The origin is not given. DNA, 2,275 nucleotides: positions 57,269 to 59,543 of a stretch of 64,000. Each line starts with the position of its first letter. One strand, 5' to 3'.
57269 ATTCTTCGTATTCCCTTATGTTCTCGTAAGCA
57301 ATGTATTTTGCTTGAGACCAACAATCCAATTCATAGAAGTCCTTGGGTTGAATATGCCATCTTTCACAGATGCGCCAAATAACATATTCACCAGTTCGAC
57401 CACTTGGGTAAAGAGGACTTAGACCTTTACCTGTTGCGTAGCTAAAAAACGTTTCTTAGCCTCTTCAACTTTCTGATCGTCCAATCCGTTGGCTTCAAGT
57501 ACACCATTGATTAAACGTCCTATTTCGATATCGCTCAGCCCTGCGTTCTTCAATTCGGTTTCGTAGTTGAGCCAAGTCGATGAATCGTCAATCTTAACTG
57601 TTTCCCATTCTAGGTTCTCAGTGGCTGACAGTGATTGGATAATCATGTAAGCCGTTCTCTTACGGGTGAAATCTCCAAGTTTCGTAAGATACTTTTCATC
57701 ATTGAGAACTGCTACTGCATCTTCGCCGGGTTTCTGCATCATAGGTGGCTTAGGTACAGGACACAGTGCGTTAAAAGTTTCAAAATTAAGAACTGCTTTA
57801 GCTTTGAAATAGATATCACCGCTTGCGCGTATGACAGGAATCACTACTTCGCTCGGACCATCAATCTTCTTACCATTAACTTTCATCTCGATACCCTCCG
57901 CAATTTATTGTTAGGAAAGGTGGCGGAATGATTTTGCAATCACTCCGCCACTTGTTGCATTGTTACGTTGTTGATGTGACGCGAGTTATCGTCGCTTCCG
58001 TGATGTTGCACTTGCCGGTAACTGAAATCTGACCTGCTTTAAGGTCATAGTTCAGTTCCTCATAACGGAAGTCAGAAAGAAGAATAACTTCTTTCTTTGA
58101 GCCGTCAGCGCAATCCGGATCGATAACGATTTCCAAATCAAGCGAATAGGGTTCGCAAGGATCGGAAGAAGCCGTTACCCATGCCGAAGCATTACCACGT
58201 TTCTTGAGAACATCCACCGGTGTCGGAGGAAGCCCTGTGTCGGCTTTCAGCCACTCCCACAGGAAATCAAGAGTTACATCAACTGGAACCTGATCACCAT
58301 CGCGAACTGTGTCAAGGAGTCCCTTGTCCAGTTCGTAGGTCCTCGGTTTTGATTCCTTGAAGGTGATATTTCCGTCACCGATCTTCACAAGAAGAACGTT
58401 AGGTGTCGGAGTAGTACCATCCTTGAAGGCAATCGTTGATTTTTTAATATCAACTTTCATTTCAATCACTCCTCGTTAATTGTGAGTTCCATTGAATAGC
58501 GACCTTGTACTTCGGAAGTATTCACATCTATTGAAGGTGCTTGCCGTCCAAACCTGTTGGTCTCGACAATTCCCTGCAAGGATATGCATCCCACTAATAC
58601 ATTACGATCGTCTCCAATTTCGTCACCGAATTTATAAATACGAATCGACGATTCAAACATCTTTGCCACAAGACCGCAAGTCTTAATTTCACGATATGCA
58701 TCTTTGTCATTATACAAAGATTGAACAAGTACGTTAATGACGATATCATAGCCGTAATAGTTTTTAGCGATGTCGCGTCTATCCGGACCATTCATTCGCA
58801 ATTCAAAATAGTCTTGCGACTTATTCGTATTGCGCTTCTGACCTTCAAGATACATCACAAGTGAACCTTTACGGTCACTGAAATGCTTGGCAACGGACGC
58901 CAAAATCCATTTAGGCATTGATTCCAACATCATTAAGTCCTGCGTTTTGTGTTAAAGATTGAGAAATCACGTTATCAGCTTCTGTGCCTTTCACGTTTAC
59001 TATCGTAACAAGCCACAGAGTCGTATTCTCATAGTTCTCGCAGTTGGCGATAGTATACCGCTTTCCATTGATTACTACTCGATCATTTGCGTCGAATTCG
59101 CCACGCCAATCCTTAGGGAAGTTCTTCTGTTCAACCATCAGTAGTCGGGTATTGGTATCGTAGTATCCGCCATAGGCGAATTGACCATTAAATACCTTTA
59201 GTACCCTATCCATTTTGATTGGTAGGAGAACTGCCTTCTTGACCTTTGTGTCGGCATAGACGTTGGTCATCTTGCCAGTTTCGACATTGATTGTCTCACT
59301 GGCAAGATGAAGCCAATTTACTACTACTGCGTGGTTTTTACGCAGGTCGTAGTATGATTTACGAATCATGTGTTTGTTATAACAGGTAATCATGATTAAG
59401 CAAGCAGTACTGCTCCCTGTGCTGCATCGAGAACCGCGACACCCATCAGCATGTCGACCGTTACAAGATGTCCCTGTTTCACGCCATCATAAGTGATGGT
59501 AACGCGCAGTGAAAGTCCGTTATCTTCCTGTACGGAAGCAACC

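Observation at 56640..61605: Shared N-terminal peptide F-[KR]-P-[VI]-Y-[DG] on five unrelated proteins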

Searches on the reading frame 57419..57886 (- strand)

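Call 17: search_protein_families(library=phrogs, proteins=[window:57419-57886:-], max_evalue=0.01)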
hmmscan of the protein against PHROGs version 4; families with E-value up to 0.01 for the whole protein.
window:57419-57886:- (155 aa): 1 family
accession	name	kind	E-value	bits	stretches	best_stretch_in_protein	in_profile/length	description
phrog_36966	-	unknown function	0.0042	16.9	1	77-130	432-486/512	-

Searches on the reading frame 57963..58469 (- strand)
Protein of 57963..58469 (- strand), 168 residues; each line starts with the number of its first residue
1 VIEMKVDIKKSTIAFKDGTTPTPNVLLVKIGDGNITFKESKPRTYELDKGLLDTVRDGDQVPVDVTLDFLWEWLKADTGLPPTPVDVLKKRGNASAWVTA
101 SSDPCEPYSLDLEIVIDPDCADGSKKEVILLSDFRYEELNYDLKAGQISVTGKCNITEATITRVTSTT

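Call 17: search_protein_families(library=phrogs, proteins=[window:57963-58469:-], max_evalue=0.01)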
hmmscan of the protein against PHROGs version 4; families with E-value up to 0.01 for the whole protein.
window:57963-58469:- (168 aa): 0 families

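Call 101: search_solved_structures(query=A9, max_evalue=5)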
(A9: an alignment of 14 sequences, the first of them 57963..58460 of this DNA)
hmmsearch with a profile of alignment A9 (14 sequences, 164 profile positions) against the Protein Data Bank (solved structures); distinct sequences matched with E-value up to 5: 3.
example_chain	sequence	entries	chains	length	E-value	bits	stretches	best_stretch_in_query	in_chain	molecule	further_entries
1s6b_B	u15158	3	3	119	0.28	13.9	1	120-158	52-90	Phospholipase A2 isoform 2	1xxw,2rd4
1mh2_B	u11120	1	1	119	0.58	12.8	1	120-158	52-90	PHOSPHOLIPASE A2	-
2xd2_A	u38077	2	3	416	0.87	12.3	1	14-57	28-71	MALTOSE/MALTODEXTRIN-BINDING PROTEIN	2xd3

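Call 102: search_protein_families(library=phrogs, alignment_id=A9, max_evalue=0.01)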
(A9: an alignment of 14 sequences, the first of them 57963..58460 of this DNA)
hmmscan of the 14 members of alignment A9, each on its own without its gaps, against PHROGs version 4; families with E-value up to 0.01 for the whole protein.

A. member 1, window:57963-58460:- (165 aa): 0 families

B. families by the number of members that match (of 14 scanned): 0 families
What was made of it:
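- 57963..58460 (-): Putative major tail (tube) protein, leaderless in this phage (MKVDIKK...). Its orthologues in more than 15 lineages carry their own genome's leader fused to AQIDLK. There is no PDB or PHROG hit (calls 101, 102).
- Tried and rejected: The tube-protein identity could not be confirmed by PDB or PHROG profiles (calls 101, 102).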

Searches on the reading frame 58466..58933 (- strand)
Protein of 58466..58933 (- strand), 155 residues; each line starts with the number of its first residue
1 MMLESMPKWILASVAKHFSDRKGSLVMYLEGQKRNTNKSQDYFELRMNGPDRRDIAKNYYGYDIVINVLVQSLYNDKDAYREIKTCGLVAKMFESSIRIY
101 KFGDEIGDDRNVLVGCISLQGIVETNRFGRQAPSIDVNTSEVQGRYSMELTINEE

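Call 20: search_protein_families(library=pfam, proteins=[window:58466-58933:-], max_evalue=0.01)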
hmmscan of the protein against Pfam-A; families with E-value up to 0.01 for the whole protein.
window:58466-58933:- (155 aa): 0 families

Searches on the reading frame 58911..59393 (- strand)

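Call 72: search_protein_families(library=pfam, proteins=[window:58911-59393:-], max_evalue=0.1)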
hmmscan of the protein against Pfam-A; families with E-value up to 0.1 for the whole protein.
window:58911-59393:- (160 aa): 1 family
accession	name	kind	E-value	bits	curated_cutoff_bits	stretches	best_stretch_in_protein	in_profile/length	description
PF05354.17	Phage_attach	-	0.012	16.6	26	1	76-129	49-97/99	Phage Head-Tail Attachment protein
